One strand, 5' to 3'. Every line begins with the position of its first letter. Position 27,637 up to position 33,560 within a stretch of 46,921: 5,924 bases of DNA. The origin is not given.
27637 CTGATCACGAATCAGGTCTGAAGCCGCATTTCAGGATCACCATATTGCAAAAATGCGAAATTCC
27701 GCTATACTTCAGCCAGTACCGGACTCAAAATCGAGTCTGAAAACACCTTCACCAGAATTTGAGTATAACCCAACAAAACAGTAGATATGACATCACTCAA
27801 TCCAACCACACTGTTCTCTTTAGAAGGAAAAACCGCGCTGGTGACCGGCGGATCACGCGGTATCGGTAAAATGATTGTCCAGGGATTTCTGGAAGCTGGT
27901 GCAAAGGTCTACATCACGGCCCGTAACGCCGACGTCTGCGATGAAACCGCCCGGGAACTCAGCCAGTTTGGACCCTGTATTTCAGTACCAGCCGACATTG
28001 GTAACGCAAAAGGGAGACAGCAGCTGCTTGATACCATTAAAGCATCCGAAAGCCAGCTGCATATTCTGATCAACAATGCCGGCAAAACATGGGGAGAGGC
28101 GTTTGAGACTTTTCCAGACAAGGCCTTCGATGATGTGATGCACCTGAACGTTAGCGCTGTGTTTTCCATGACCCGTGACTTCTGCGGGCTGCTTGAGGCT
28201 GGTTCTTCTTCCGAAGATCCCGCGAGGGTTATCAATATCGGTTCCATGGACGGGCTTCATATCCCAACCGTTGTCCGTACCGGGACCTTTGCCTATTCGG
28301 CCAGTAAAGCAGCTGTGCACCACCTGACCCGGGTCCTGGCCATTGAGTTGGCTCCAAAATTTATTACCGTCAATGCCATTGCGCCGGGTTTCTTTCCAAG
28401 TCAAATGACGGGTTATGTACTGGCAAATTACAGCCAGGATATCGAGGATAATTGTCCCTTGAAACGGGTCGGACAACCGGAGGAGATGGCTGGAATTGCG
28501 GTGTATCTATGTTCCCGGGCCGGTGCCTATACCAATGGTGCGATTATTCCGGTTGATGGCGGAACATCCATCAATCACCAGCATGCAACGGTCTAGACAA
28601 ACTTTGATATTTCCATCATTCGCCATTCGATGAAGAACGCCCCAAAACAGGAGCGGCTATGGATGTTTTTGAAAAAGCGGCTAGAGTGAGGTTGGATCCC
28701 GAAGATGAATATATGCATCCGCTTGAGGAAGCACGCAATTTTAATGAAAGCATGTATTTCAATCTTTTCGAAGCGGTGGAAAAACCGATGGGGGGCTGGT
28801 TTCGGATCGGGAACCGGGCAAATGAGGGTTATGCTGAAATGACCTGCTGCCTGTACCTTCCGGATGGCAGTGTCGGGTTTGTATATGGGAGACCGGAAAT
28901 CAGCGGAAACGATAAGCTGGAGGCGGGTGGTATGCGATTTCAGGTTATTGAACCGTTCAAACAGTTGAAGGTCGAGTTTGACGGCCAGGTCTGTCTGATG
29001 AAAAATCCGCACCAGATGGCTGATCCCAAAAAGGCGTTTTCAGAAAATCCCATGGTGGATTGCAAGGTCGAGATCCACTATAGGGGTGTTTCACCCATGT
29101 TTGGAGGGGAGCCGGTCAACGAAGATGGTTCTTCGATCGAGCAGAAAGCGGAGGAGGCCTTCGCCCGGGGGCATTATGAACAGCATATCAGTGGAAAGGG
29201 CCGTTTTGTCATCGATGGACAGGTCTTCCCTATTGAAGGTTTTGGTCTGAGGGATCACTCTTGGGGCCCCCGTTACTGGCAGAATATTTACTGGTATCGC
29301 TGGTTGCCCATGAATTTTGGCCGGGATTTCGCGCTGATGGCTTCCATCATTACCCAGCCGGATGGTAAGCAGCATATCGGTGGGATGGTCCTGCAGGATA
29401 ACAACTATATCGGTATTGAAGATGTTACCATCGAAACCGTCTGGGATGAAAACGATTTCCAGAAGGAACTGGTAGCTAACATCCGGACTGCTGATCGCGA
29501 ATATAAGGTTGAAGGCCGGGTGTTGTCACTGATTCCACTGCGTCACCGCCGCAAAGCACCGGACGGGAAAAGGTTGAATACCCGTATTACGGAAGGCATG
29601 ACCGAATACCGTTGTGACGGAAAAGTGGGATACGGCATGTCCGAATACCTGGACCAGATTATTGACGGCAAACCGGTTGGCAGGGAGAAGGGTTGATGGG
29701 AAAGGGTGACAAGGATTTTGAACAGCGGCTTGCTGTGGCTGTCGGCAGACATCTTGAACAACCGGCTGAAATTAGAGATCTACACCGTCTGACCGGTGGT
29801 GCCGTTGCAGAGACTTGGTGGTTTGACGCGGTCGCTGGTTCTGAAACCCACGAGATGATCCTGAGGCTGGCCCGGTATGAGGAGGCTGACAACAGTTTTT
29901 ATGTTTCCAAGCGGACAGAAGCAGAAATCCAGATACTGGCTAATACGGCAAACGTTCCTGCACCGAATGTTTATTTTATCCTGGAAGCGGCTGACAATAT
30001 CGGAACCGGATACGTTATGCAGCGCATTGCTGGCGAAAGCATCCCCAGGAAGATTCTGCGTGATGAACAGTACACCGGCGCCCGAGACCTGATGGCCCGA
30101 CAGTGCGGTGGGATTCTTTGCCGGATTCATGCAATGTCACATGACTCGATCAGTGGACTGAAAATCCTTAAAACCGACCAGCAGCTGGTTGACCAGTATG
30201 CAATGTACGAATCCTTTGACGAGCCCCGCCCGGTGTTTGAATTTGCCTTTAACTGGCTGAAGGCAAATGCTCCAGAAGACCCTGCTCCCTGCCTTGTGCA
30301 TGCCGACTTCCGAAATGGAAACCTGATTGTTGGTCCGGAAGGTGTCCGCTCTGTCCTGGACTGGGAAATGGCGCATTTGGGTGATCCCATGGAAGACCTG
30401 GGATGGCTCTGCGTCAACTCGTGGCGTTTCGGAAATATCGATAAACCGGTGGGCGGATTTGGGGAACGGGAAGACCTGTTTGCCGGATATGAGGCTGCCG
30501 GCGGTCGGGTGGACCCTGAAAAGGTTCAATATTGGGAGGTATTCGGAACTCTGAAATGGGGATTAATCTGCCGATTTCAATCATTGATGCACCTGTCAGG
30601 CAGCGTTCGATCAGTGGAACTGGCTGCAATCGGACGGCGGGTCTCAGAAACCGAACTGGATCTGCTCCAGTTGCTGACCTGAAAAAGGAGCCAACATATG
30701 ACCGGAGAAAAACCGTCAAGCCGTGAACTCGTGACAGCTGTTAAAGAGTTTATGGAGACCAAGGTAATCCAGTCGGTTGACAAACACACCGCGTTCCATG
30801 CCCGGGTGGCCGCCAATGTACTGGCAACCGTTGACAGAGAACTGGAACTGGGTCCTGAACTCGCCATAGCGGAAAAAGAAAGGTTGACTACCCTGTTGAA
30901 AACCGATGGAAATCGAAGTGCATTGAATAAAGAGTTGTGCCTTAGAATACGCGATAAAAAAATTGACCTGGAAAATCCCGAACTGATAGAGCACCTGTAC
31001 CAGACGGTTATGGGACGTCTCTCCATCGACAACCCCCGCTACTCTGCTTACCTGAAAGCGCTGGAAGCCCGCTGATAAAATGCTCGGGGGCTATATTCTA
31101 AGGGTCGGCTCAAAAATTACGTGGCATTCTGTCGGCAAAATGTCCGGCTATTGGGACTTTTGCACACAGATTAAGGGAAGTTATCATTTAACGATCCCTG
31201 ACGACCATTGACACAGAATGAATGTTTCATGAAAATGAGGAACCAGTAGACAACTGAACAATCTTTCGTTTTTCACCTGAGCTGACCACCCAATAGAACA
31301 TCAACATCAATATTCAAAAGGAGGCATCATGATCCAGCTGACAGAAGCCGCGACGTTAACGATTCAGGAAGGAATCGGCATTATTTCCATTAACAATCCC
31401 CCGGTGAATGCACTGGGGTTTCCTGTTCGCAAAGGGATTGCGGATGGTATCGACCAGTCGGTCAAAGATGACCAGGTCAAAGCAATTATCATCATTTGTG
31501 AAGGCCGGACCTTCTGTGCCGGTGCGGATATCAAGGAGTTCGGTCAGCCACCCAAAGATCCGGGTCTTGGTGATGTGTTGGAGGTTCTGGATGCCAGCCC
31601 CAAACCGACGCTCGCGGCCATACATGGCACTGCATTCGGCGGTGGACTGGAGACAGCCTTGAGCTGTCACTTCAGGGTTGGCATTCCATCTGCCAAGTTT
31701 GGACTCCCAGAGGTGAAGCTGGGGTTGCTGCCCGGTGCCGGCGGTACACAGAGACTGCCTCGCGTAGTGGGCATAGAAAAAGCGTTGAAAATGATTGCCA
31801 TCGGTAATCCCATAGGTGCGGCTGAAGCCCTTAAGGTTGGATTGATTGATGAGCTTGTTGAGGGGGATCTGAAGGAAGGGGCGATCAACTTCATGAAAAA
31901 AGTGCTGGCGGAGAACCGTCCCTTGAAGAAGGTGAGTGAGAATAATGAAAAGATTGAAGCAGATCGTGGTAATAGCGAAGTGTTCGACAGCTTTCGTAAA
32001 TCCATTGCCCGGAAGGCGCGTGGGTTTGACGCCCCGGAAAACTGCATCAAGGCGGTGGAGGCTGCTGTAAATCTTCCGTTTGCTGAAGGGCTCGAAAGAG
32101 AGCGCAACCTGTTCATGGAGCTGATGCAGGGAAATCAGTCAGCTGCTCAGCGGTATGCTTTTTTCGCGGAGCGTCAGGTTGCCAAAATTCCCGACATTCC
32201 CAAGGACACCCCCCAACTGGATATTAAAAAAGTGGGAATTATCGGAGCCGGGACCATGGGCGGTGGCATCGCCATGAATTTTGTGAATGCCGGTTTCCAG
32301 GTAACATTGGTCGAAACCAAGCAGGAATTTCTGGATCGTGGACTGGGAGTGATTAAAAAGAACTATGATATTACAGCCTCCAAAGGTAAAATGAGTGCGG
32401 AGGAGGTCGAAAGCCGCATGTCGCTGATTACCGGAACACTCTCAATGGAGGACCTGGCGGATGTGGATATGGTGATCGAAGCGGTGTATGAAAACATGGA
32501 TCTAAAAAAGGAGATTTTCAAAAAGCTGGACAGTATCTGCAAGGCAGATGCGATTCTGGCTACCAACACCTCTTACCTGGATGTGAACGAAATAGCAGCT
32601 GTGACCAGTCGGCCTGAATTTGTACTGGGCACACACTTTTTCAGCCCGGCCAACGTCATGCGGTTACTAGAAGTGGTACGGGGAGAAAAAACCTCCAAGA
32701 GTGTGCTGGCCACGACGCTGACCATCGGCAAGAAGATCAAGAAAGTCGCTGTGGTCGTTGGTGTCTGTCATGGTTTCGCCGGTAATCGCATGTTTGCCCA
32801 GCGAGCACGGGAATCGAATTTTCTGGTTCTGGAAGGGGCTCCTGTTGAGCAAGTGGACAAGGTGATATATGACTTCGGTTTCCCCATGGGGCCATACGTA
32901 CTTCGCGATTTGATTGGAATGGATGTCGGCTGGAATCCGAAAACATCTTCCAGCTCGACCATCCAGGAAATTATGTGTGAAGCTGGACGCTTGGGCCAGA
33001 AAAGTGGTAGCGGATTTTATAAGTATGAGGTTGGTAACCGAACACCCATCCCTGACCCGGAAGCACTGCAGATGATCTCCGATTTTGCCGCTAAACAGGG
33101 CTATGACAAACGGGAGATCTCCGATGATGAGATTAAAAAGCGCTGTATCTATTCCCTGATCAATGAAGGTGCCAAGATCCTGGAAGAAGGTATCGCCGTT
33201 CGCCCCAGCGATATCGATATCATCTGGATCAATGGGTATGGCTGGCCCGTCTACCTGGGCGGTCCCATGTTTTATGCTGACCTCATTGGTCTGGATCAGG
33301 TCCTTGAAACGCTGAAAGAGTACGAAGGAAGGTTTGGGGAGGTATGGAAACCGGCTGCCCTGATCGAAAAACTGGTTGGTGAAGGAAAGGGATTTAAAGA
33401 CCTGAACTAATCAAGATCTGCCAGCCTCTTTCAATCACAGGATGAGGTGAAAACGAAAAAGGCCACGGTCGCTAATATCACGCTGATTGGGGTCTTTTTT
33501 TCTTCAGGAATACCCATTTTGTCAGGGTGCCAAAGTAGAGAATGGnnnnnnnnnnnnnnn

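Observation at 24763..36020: Shared GAGCA-N2-TGCTC operator links hgcAB's upstream region to the lipid-catabolic cluster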

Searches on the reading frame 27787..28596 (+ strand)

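Call 7: search_protein_families(library=pfam, proteins=[window:27787-28596:+])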
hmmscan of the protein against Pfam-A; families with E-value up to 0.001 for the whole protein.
window:27787-28596:+ (269 aa): 3 families
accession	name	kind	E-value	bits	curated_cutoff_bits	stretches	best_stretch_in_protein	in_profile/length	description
PF13561.12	adh_short_C2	-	2.7e-47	161.8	27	1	24-260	6-235/236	Enoyl-(Acyl carrier protein) reductase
PF00106.31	adh_short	-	1e-45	156.1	26.6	1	15-211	1-190/195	short chain dehydrogenase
PF08659.16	KR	-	1.3e-07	32.2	22.6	1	16-125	2-116/180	KR domain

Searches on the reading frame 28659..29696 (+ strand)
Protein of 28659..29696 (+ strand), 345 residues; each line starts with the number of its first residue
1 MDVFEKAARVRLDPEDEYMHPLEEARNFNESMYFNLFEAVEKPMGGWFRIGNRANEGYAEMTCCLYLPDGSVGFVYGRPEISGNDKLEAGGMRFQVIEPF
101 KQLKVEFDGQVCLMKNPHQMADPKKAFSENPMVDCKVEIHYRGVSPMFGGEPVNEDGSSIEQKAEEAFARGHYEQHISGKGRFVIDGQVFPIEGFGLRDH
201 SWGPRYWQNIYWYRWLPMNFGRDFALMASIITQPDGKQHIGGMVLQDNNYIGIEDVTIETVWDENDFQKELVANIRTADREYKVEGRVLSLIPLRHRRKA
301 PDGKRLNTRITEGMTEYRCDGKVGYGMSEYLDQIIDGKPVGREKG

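Call 7: search_protein_families(library=pfam, proteins=[window:28659-29696:+])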
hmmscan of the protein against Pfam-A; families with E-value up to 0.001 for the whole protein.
window:28659-29696:+ (345 aa): 2 families
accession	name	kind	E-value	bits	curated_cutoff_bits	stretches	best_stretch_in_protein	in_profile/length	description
PF23212.2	DUF7064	-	6.2e-31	107.8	24.7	1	206-333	1-125/126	Domain of unknown function (DUF7064)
PF23213.1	DUF7065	-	2.9e-10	41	27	1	161-205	139-183/183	Domain of unknown function (DUF7065)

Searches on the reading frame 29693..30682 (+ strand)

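Call 7: search_protein_families(library=pfam, proteins=[window:29693-30682:+])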
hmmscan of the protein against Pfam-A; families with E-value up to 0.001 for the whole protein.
window:29693-30682:+ (329 aa): 1 family
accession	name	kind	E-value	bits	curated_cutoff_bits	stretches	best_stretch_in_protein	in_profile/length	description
PF01636.29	APH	-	4.3e-31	109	23.2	1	30-267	2-234/239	Phosphotransferase enzyme family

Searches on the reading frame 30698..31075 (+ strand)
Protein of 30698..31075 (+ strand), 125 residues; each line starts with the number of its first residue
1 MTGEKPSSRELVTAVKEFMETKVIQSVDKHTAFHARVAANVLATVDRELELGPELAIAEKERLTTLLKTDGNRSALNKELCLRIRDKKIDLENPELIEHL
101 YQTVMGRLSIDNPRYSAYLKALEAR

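Call 7: search_protein_families(library=pfam, proteins=[window:30698-31075:+])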
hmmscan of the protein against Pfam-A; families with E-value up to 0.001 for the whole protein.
window:30698-31075:+ (125 aa): 1 family
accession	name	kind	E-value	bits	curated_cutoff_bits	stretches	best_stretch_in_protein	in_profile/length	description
PF19802.4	DUF6285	-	4.8e-31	107.7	28.1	1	26-115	2-91/91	Domain of unknown function (DUF6285)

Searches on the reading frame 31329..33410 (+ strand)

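Call 7: search_protein_families(library=pfam, proteins=[window:31329-33410:+])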
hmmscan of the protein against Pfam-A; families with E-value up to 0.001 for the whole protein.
window:31329-33410:+ (693 aa): 8 families
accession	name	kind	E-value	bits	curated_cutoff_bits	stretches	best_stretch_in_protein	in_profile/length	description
PF02737.24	3HCDH_N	-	6.7e-64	215.6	22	1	301-478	1-178/180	3-hydroxyacyl-CoA dehydrogenase, NAD binding domain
PF00378.25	ECH_1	-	1.6e-38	132.9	27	1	12-195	2-193/251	Enoyl-CoA hydratase/isomerase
PF00725.27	3HCDH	-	2e-29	102.4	22.1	2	482-566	1-97/97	3-hydroxyacyl-CoA dehydrogenase, C-terminal domain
PF16113.10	ECH_2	-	9e-23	81.7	27.2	1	17-243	2-238/335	Enoyl-CoA hydratase/isomerase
PF13241.12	NAD_binding_7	-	8.8e-05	23.5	22.1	1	297-400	5-82/104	Putative NAD(P)-binding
PF03446.21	NAD_binding_2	-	0.0001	22.8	21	1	301-390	1-83/161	NAD binding domain of 6-phosphogluconate dehydrogenase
PF03807.23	F420_oxidored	-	0.00089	20.3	21.6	0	301-333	1-35/94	NADP oxidoreductase coenzyme F420-dependent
PF07992.20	Pyr_redox_2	-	0.00099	19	26.1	0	291-339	142-181/291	Pyridine nucleotide-disulphide oxidoreductase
